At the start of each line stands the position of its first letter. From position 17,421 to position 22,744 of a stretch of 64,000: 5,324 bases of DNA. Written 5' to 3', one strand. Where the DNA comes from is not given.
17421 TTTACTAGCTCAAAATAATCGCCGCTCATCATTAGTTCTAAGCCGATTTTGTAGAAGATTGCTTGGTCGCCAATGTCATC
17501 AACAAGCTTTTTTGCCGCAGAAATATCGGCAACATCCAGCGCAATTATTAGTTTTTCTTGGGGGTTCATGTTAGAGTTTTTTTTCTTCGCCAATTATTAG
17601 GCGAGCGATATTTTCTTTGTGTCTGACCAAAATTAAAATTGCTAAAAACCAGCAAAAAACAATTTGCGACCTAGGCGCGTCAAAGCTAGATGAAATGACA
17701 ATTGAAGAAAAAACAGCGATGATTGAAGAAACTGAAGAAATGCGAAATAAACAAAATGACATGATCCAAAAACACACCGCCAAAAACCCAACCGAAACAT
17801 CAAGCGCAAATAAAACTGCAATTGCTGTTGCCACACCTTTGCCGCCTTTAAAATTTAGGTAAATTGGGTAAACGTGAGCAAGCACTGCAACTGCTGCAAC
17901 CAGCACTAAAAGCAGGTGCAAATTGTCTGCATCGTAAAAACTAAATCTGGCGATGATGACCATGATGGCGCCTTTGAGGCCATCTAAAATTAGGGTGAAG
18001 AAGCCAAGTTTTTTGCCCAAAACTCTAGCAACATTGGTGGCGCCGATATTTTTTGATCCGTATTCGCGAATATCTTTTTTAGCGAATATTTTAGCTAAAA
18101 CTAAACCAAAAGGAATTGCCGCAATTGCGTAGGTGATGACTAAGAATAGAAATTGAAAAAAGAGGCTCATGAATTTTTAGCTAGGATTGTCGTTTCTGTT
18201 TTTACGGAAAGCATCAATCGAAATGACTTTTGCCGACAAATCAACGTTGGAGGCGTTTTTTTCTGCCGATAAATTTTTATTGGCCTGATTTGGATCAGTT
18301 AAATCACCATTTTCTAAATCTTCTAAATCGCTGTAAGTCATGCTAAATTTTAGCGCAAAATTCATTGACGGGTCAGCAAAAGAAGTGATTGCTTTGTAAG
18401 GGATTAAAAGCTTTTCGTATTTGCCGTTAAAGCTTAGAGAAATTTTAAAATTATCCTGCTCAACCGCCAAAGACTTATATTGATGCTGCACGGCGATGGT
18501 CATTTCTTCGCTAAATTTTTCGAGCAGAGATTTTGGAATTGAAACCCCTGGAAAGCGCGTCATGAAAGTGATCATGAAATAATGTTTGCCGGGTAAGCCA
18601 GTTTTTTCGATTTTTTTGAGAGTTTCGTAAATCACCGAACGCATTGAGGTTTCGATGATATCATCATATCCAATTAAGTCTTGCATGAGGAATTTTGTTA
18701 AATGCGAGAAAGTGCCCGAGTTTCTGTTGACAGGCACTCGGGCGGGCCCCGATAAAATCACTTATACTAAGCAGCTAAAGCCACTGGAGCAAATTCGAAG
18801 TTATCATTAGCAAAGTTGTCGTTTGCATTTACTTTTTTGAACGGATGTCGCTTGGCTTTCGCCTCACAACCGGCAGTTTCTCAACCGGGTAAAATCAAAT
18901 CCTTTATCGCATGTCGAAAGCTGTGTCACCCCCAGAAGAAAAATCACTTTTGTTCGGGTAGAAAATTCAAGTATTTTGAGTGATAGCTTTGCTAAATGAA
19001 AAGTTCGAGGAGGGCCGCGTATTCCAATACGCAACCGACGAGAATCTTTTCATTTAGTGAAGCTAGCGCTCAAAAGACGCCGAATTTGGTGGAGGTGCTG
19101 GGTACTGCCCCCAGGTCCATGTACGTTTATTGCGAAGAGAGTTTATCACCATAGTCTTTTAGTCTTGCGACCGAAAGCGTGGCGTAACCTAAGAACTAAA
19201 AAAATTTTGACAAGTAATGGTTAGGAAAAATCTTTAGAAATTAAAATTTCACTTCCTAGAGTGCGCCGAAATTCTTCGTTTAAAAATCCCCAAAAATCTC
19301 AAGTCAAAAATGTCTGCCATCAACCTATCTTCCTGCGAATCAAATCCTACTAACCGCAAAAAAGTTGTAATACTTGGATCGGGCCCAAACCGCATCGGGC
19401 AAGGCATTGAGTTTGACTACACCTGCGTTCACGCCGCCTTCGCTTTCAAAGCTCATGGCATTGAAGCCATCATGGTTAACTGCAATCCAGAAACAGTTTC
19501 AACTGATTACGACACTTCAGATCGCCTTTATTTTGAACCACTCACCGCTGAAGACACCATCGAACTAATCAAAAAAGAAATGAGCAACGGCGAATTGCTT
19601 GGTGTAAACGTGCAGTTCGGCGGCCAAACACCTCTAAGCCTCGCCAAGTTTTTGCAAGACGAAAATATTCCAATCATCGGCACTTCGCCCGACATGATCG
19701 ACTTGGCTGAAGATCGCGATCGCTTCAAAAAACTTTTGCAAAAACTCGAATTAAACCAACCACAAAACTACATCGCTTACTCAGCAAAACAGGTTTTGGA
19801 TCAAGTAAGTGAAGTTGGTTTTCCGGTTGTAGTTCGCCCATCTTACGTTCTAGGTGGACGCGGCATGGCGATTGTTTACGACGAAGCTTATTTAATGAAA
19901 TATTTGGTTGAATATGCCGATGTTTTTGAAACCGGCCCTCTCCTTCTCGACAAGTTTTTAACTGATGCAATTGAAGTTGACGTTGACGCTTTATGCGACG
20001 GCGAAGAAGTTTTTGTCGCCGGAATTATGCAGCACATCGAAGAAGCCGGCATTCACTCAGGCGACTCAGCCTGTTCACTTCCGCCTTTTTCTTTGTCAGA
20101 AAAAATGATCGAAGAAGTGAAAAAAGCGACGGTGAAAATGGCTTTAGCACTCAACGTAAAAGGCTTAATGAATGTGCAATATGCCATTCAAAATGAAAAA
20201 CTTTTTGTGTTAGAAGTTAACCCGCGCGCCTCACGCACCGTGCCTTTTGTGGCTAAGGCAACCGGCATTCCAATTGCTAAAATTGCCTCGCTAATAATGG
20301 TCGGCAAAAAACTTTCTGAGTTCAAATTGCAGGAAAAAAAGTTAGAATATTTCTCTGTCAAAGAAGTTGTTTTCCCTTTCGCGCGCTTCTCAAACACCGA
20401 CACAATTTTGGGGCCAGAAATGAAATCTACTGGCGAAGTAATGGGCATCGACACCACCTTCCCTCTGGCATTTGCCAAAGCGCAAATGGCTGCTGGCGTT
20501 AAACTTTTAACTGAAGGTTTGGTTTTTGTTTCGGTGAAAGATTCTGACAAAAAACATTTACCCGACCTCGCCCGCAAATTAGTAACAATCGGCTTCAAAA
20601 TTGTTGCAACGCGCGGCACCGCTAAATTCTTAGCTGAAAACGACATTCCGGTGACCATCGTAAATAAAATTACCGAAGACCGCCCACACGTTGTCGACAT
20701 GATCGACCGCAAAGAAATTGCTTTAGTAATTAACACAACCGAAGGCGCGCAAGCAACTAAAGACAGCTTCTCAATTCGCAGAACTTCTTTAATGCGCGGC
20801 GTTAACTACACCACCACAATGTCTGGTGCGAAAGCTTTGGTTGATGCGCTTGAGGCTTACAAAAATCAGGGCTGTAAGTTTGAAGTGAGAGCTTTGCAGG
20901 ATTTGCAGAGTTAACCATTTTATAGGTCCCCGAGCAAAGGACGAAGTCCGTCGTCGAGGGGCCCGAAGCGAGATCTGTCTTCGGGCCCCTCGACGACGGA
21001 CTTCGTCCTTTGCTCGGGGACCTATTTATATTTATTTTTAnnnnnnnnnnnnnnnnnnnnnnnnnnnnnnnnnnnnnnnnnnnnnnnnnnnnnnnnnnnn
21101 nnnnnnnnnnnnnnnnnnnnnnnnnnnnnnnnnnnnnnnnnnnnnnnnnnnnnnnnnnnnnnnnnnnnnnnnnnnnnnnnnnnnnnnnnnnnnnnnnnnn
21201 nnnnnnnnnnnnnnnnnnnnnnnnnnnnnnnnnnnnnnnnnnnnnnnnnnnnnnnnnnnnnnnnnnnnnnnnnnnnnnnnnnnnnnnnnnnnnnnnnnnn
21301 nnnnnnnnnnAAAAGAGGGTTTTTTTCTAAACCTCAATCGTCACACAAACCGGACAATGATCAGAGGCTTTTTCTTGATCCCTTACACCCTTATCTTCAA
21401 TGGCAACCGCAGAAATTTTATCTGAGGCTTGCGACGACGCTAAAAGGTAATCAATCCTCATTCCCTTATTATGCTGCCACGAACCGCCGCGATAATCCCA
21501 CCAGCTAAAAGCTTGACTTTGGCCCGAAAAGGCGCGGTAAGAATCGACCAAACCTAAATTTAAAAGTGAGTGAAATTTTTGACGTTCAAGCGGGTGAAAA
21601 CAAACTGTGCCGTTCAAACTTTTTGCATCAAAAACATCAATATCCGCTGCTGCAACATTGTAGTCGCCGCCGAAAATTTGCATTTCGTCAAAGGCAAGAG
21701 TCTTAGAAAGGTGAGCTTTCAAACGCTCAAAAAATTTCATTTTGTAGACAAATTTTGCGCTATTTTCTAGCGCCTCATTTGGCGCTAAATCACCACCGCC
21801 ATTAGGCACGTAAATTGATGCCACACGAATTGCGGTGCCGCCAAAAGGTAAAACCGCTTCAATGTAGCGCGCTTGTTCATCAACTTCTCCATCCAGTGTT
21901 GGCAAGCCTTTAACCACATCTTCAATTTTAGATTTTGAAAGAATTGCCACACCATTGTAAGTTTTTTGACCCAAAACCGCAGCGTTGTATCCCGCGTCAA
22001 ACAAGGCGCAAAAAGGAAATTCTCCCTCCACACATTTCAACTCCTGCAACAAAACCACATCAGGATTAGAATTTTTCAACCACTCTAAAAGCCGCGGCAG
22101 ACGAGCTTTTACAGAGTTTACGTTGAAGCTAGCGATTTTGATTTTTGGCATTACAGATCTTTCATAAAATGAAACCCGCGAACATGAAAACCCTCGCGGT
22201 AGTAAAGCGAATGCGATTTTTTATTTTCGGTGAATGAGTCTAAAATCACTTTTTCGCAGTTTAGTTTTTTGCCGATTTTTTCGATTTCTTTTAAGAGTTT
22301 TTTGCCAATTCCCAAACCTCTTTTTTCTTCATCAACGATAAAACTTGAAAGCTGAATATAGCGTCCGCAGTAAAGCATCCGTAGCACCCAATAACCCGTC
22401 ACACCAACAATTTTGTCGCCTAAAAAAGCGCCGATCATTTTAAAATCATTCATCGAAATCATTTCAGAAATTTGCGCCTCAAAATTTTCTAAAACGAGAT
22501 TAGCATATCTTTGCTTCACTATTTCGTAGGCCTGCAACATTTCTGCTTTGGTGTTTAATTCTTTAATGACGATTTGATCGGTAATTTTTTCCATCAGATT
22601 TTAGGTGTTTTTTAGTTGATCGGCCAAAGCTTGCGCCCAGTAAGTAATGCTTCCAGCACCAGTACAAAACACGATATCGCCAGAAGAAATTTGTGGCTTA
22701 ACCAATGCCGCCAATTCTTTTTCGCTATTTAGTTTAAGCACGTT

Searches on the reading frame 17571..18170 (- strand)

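Call 47: search_protein_families(library=pfam, proteins=[window:17571-18170:-], max_evalue=0.001)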
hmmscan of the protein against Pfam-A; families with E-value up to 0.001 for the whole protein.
window:17571-18170:- (199 aa): 1 family
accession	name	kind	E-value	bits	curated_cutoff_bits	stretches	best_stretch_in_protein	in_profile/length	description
PF02660.20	G3P_acyltransf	-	3.1e-48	164.4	24.1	1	12-191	1-164/164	Glycerol-3-phosphate acyltransferase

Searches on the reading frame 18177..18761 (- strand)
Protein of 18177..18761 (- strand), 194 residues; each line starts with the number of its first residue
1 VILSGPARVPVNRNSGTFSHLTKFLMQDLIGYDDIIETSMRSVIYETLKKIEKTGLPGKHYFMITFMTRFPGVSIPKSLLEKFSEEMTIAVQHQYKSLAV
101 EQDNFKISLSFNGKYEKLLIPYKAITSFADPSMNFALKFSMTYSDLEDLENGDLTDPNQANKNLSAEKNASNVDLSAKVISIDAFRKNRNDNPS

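Call 47: search_protein_families(library=pfam, proteins=[window:18177-18761:-], max_evalue=0.001)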
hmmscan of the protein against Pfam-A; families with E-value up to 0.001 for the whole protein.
window:18177-18761:- (194 aa): 1 family
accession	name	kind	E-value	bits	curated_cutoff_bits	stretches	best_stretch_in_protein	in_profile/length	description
PF04386.18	SspB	-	4.2e-34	118.3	27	1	37-168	4-135/156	Stringent starvation protein B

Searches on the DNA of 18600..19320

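Call 68: search_rna_families(source=window, start=18600, end=19320, threshold=gathering, show_alignments=1)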
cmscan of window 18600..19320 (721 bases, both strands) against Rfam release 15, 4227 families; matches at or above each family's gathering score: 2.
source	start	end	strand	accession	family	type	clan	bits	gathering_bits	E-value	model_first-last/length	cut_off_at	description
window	18711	19227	-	RF01849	alpha_tmRNA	Gene;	CL00001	141.7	50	1.2e-40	1-355/355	no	Alphaproteobacteria transfer-messenger RNA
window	18767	19150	-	RF04321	tmRNA_permuted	Gene;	-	116.3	47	5.7e-24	1-213/213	no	permuted transfer-messenger RNA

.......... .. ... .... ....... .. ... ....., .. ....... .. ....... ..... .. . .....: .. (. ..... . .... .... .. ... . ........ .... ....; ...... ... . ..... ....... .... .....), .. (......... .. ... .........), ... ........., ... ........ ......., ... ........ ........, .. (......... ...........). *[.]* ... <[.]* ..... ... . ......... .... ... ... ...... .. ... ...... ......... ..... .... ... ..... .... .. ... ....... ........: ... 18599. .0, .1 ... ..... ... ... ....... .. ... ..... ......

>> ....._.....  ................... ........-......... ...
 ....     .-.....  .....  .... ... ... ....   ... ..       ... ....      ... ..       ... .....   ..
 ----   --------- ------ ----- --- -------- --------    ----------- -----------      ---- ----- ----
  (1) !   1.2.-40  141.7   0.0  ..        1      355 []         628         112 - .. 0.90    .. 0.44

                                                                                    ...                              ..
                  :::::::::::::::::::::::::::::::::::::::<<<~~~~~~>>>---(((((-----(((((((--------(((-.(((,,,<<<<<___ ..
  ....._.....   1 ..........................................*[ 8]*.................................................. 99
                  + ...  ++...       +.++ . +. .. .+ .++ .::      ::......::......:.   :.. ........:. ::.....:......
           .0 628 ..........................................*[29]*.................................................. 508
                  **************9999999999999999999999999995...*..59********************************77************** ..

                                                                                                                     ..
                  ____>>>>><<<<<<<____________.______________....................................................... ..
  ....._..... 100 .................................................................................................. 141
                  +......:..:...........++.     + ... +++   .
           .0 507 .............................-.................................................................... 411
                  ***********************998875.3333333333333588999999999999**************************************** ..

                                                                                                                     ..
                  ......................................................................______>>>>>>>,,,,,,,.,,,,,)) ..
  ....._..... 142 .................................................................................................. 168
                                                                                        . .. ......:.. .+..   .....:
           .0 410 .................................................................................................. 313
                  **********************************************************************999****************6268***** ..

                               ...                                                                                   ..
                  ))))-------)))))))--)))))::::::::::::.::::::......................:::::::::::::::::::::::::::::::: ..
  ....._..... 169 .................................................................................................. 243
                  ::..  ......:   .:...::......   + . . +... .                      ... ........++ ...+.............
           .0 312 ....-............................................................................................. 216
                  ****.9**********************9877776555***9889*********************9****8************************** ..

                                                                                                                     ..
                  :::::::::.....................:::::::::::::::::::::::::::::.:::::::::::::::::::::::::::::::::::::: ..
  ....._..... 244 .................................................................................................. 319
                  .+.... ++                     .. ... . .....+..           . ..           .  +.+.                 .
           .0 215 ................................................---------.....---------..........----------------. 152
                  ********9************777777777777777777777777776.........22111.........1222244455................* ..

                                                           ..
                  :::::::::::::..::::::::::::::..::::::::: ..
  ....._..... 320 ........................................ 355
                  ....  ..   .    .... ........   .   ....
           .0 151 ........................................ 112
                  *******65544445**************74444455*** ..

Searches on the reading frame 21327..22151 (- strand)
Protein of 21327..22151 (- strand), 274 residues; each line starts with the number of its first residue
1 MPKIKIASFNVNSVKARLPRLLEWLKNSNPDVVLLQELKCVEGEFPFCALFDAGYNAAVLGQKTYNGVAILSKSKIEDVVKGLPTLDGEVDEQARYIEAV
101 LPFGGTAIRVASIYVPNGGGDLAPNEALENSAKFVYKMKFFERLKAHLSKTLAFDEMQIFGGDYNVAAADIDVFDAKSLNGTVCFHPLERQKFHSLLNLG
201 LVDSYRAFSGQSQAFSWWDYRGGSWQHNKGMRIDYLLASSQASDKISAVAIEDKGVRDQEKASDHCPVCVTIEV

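Call 47: search_protein_families(library=pfam, proteins=[window:21327-22151:-], max_evalue=0.001)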
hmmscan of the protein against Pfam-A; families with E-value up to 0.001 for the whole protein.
window:21327-22151:- (274 aa): 1 family
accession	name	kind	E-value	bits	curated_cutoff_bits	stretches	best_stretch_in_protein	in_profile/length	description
PF03372.29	Exo_endo_phos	-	2.2e-27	96.6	24.5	1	7-265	1-225/225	Endonuclease/Exonuclease/phosphatase family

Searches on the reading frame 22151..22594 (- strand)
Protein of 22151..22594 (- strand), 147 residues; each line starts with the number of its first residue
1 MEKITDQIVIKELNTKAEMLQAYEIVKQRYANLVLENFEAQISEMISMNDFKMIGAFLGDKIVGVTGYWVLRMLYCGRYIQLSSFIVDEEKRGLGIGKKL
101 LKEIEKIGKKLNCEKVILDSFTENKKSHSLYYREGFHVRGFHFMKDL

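Call 47: search_protein_families(library=pfam, proteins=[window:22151-22594:-], max_evalue=0.001)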
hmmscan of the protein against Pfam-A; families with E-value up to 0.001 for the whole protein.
window:22151-22594:- (147 aa): 4 families
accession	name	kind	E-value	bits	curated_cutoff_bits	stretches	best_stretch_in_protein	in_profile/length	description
PF00583.31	Acetyltransf_1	-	2e-15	57.5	20.7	1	44-136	26-116/116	Acetyltransferase (GNAT) family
PF13673.13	Acetyltransf_10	-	4.9e-10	39.9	23.6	1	39-140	19-111/128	Acetyltransferase (GNAT) domain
PF13508.13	Acetyltransf_7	-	1e-09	39.1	27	1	56-137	8-83/84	Acetyltransferase (GNAT) domain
PF13420.13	Acetyltransf_4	-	0.00037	21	24.3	1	10-141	12-139/155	Acetyltransferase (GNAT) domain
